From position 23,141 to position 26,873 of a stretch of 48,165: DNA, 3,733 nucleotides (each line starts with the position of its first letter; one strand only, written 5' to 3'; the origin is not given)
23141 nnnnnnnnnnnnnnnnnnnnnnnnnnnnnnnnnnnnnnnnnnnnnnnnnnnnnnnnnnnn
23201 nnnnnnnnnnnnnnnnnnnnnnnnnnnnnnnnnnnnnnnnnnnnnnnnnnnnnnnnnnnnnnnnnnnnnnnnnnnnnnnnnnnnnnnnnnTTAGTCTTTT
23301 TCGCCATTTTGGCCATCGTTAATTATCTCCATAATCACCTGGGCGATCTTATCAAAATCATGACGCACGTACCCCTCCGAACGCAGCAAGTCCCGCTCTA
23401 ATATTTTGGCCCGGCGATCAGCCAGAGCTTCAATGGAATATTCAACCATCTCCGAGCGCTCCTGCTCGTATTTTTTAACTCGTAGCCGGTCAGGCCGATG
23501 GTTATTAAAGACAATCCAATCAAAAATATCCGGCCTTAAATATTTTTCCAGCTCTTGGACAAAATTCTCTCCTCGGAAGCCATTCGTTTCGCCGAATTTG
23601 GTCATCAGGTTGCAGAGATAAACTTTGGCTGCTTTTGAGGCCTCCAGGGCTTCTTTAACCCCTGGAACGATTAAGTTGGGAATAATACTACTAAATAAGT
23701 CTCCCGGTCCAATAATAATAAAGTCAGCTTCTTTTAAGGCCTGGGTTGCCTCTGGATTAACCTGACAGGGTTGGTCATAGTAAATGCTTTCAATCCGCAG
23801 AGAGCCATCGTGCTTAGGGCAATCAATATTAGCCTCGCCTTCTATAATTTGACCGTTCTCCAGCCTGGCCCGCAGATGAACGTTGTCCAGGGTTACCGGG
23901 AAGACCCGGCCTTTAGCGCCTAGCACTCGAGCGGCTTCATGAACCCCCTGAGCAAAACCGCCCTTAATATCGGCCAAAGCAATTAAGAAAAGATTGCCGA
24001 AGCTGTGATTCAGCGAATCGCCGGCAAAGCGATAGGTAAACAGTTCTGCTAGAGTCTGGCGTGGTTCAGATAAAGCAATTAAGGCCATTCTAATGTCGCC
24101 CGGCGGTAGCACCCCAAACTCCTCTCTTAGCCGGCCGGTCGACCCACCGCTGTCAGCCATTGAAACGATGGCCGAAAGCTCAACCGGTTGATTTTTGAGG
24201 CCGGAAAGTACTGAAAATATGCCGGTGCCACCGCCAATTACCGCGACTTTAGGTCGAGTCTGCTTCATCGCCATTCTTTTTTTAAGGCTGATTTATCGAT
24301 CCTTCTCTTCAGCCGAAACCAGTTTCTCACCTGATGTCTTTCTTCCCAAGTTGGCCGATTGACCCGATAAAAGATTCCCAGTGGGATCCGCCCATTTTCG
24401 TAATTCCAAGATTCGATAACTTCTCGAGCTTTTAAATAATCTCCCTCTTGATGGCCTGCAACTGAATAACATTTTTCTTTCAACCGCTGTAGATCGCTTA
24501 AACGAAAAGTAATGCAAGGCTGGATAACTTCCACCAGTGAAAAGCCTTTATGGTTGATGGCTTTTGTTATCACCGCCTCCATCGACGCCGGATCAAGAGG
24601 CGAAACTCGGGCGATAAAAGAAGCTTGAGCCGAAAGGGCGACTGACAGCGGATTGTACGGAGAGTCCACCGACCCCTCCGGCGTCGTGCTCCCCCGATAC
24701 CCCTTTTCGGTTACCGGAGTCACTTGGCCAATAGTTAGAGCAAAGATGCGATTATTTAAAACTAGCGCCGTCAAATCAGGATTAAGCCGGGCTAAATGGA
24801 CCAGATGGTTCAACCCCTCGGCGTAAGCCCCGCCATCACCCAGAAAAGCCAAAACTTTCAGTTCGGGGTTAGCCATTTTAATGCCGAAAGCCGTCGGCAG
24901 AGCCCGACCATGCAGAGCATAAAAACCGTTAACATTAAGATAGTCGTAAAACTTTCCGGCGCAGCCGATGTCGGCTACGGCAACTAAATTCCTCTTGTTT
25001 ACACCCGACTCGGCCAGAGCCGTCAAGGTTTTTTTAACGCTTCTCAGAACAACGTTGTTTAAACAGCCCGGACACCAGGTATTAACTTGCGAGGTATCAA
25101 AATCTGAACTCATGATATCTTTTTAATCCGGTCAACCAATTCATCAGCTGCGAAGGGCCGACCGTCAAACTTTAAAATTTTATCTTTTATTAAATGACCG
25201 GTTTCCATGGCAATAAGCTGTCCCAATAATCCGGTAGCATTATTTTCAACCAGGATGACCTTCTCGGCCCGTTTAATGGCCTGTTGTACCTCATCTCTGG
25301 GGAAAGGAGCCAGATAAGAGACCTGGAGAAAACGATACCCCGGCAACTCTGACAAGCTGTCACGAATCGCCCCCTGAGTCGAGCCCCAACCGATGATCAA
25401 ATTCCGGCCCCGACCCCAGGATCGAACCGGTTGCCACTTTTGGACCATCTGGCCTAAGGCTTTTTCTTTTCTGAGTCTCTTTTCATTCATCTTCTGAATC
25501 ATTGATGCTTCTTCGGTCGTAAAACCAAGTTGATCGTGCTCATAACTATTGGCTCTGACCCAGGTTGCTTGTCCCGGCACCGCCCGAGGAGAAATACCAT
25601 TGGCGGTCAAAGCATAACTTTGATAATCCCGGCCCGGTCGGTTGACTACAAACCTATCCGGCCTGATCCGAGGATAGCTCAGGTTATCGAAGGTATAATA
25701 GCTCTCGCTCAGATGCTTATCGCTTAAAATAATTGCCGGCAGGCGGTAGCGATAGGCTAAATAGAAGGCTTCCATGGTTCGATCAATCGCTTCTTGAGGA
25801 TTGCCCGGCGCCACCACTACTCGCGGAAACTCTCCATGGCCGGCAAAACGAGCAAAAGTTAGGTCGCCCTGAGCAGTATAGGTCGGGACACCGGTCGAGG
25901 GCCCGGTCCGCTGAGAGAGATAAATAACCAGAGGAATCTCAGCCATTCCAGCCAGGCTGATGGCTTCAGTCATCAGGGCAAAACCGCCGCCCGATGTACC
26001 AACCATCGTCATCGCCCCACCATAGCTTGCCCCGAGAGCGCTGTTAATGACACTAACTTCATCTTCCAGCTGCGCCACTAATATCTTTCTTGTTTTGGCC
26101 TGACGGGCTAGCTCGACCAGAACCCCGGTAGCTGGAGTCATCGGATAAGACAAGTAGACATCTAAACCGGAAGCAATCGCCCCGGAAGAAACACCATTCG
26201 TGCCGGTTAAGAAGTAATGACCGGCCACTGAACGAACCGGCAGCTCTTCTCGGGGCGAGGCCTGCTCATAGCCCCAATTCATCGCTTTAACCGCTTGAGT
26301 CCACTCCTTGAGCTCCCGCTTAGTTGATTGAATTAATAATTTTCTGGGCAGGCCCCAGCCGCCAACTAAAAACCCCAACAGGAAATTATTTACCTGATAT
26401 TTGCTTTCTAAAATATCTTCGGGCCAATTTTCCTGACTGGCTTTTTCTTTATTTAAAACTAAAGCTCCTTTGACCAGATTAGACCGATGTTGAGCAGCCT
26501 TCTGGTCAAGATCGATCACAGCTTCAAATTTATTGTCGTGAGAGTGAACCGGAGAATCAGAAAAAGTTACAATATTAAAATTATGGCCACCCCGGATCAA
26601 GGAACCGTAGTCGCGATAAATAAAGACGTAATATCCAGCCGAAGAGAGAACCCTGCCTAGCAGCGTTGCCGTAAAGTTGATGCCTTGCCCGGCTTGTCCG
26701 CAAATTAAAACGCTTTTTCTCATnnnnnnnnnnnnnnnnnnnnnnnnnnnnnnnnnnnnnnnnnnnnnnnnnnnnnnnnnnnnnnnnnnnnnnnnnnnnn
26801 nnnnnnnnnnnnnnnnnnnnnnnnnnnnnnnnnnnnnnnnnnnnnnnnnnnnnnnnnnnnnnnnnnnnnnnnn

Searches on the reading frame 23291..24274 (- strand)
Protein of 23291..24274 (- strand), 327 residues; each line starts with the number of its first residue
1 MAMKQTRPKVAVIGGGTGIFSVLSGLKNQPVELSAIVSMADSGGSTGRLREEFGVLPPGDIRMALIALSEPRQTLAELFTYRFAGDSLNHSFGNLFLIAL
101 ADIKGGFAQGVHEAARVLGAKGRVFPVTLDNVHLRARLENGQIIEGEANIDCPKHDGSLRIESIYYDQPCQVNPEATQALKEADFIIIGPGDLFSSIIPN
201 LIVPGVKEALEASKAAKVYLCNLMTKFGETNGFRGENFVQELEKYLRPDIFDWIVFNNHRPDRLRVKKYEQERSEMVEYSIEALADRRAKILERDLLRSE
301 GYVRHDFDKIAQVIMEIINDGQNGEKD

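Call 8: search_protein_families(library=pfam, proteins=[window:23291-24274:-], max_evalue=0.00001)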
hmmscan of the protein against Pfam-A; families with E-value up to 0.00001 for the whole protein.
window:23291-24274:- (327 aa): 1 family
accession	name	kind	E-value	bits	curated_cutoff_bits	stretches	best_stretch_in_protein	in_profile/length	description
PF01933.23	CofD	-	9.4e-87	291.3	30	1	10-297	1-290/290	2-phospho-L-lactate transferase CofD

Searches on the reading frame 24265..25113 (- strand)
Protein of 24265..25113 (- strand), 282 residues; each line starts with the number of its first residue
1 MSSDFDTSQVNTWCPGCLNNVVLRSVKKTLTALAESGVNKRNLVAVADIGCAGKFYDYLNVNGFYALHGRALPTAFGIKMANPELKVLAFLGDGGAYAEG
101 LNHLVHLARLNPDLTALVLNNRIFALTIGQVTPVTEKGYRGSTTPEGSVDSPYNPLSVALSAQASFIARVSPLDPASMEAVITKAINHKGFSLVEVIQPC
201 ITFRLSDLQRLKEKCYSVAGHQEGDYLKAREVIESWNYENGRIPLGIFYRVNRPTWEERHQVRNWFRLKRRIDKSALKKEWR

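Call 8: search_protein_families(library=pfam, proteins=[window:24265-25113:-], max_evalue=0.00001)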
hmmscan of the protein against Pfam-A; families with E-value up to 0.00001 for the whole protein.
window:24265-25113:- (282 aa): 2 families
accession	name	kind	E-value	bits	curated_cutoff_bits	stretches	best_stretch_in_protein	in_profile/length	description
PF02775.26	TPP_enzyme_C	-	5e-27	95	21.9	1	49-196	2-151/151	Thiamine pyrophosphate enzyme, C-terminal TPP binding domain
PF12367.13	PFO_beta_C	-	5.8e-07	29.9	24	1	200-262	1-63/66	Pyruvate ferredoxin oxidoreductase beta subunit C terminal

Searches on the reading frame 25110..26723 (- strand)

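Call 8: search_protein_families(library=pfam, proteins=[window:25110-26723:-], max_evalue=0.00001)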
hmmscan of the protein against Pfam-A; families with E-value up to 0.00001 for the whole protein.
window:25110-26723:- (537 aa): 2 families
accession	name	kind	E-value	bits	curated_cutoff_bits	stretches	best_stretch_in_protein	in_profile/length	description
PF01855.24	POR_N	-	2.5e-50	171.8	27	1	181-410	2-226/231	Pyruvate flavodoxin/ferredoxin oxidoreductase, thiamine diP-bdg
PF01558.24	POR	-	2e-16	61.1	27.4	1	11-102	1-96/173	Pyruvate ferredoxin/flavodoxin oxidoreductase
